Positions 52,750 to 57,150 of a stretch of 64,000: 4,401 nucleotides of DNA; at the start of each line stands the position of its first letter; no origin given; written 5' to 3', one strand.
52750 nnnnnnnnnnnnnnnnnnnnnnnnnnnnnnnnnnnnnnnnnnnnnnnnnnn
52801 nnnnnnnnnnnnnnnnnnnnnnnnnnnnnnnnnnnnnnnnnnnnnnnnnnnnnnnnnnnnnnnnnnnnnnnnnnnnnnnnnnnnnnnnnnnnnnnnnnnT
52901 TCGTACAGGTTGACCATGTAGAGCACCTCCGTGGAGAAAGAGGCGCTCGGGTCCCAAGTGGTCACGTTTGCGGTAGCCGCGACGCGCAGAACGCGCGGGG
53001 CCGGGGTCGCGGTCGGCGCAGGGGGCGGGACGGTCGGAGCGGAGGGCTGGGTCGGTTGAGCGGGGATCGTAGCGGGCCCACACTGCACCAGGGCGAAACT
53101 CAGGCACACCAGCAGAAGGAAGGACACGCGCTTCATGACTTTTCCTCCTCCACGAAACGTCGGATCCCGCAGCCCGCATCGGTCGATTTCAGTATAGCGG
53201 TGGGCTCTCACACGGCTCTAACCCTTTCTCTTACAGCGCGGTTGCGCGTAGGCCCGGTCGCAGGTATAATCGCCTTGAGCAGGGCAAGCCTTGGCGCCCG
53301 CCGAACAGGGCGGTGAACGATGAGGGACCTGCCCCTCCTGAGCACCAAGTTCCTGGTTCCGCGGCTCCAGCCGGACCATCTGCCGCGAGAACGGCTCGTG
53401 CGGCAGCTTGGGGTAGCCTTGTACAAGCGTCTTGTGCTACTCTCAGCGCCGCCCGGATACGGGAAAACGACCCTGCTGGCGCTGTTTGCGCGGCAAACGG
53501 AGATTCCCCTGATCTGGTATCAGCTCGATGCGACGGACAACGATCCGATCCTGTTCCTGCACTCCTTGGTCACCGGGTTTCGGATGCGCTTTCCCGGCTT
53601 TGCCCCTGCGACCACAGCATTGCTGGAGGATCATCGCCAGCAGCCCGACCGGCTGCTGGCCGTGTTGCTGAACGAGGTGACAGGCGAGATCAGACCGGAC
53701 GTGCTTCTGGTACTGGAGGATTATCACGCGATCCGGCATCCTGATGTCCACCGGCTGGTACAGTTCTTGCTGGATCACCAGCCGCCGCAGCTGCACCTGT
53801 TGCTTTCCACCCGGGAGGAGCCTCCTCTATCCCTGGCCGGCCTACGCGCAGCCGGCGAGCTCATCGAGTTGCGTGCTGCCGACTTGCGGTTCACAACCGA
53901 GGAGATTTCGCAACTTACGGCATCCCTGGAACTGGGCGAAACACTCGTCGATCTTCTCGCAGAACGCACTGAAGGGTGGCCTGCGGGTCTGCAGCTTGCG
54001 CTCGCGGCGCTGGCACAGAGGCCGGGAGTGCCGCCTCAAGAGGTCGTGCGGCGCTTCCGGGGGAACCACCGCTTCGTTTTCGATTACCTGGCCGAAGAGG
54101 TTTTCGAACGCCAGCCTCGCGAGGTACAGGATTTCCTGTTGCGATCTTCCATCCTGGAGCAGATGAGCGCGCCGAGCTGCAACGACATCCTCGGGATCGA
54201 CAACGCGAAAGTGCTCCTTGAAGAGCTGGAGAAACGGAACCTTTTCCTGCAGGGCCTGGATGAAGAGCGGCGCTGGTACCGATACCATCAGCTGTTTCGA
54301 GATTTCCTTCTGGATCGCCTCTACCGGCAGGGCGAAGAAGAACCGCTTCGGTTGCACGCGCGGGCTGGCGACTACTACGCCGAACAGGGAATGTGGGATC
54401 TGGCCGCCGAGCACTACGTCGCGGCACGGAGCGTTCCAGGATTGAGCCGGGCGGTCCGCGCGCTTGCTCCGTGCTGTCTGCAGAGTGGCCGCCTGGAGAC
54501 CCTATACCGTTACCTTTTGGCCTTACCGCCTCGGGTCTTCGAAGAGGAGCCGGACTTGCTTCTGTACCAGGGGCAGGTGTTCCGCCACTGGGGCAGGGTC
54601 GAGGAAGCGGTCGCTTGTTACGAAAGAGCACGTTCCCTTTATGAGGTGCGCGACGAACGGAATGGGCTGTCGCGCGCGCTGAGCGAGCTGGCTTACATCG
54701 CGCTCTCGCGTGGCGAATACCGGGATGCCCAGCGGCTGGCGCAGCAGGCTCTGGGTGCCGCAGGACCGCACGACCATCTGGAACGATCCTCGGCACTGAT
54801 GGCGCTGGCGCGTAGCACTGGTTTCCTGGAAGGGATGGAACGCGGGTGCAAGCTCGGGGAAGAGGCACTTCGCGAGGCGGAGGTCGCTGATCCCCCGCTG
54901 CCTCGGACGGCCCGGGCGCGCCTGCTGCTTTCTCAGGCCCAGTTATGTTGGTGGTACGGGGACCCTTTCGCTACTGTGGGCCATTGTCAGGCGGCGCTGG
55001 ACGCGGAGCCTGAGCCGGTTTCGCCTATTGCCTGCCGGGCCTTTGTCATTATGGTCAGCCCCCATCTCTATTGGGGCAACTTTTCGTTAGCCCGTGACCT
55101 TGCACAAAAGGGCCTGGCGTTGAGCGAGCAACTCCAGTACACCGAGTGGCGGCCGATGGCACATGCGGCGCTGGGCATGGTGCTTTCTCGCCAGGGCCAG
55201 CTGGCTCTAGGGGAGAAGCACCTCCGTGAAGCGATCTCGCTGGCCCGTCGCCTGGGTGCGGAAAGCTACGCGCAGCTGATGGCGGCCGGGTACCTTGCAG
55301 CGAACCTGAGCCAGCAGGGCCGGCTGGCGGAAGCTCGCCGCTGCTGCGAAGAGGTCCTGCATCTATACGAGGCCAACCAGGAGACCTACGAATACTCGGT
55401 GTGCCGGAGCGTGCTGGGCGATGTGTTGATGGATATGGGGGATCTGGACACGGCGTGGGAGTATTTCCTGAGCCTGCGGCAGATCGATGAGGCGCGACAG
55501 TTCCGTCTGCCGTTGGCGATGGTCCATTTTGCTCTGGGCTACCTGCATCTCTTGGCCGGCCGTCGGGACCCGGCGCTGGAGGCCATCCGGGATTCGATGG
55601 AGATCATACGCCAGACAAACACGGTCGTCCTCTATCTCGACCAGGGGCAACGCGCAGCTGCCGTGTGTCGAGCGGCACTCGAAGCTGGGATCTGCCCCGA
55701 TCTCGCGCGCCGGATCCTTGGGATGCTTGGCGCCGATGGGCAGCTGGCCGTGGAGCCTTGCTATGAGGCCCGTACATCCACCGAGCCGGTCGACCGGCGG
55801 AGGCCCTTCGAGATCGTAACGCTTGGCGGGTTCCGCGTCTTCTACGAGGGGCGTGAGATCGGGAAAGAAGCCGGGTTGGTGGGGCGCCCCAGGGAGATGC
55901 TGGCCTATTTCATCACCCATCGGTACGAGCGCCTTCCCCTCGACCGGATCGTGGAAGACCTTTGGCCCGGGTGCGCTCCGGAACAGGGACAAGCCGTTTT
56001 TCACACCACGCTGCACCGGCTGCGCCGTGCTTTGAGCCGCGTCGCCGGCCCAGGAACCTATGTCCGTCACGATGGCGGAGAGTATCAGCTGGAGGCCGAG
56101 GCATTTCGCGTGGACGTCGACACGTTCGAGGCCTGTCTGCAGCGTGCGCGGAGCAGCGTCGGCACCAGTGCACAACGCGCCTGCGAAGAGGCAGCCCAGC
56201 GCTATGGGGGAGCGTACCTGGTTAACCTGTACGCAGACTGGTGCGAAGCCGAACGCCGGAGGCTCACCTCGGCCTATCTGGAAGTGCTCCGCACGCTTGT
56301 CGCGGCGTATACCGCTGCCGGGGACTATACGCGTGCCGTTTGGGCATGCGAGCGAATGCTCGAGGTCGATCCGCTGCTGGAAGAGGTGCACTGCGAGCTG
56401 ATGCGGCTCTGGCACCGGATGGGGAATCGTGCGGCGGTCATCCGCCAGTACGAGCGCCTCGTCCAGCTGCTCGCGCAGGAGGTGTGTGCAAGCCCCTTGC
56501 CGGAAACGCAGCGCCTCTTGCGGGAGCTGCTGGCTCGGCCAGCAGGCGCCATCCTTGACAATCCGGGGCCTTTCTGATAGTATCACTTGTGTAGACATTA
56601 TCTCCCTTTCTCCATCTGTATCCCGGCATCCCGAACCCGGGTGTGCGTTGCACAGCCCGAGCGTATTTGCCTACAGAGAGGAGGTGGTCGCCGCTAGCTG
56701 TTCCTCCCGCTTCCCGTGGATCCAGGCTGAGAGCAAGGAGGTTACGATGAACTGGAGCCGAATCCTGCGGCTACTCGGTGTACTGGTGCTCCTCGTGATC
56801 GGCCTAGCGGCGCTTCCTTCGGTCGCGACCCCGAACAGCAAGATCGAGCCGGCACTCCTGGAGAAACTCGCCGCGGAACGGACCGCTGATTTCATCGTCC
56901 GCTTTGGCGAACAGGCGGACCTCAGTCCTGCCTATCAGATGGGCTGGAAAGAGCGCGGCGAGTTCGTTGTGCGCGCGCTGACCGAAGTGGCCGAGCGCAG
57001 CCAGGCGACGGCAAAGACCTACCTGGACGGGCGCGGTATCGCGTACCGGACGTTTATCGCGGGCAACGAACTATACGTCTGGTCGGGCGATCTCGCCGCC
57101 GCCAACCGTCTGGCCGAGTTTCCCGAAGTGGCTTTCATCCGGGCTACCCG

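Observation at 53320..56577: Circularly permuted SARP: MalT-like STAND NTPase and TPR array first, OmpR-type winged helix plus BTAD at the C-terminus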

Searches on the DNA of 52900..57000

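Call 63: search_rna_families(source=window, start=52900, end=57000, threshold=evalue, max_evalue=1)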
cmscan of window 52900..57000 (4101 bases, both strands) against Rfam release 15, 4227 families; matches with E-value up to 1: 1.
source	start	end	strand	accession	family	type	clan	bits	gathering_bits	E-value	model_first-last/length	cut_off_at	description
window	55181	55220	-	RF03936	mir-4079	Gene; miRNA;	-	20.9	62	0.54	1-51/51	no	mir-4079 microRNA precursor family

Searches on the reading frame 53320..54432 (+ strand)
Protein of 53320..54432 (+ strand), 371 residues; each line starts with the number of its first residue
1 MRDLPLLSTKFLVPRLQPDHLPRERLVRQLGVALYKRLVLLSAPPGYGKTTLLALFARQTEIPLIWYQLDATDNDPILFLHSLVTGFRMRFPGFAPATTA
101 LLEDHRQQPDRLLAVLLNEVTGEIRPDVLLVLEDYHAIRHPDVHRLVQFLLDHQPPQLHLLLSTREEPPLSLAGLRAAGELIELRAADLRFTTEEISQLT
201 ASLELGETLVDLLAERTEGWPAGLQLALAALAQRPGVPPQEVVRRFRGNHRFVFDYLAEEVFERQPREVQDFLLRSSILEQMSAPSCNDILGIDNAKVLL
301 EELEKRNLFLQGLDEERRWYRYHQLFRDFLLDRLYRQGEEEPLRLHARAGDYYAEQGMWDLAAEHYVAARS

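Call 5: search_protein_families(library=pfam, proteins=[window:53320-54432:+], max_evalue=10)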
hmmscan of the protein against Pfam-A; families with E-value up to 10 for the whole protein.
seq(371 aa): 10 families
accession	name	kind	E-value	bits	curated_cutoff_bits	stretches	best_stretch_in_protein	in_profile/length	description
PF13191.12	AAA_16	-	5.5e-07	30.7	32.6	1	23-162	5-166/167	AAA ATPase domain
PF13401.12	AAA_22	-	1.7e-06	28.8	27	1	36-151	5-109/130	AAA domain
PF00004.35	AAA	-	0.0033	18.3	21.2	1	39-70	1-32/131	ATPase family associated with various cellular activities (AAA)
PF25199.1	nSTAND_NTPase5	-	0.036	14.3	34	1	36-54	41-59/145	Novel STAND NTPase 5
PF05496.18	RuvB_N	-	0.17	12.1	27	1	39-61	36-58/159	Holliday junction DNA helicase RuvB P-loop domain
PF13481.12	AAA_25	-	0.17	11.9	27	1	31-57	28-54/195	AAA domain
PF13245.12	AAA_19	-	0.18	12.4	25.1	1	33-55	8-30/134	AAA domain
PF20720.3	nSTAND3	-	0.24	11.5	27.2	1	36-58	17-39/155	Novel STAND NTPase 3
PF13207.12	AAA_17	-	0.3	11.8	27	0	44-65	3-24/136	AAA domain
PF07719.23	TPR_2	-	1.5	9.6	27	1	345-369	3-27/34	Tetratricopeptide repeat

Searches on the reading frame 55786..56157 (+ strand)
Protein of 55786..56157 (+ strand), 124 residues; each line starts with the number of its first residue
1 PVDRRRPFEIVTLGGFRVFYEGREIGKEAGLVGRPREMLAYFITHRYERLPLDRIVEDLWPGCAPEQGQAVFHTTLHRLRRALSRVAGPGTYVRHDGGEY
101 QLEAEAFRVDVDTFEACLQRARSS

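Call 5: search_protein_families(library=pfam, proteins=[window:55786-56157:+], max_evalue=10)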
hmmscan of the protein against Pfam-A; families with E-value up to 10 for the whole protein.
seq(124 aa): 1 family
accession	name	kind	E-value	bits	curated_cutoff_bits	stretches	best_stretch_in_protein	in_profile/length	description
PF00486.34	Trans_reg_C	-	0.0084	16.6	26.2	1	29-86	4-60/77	Transcriptional regulatory protein, C terminal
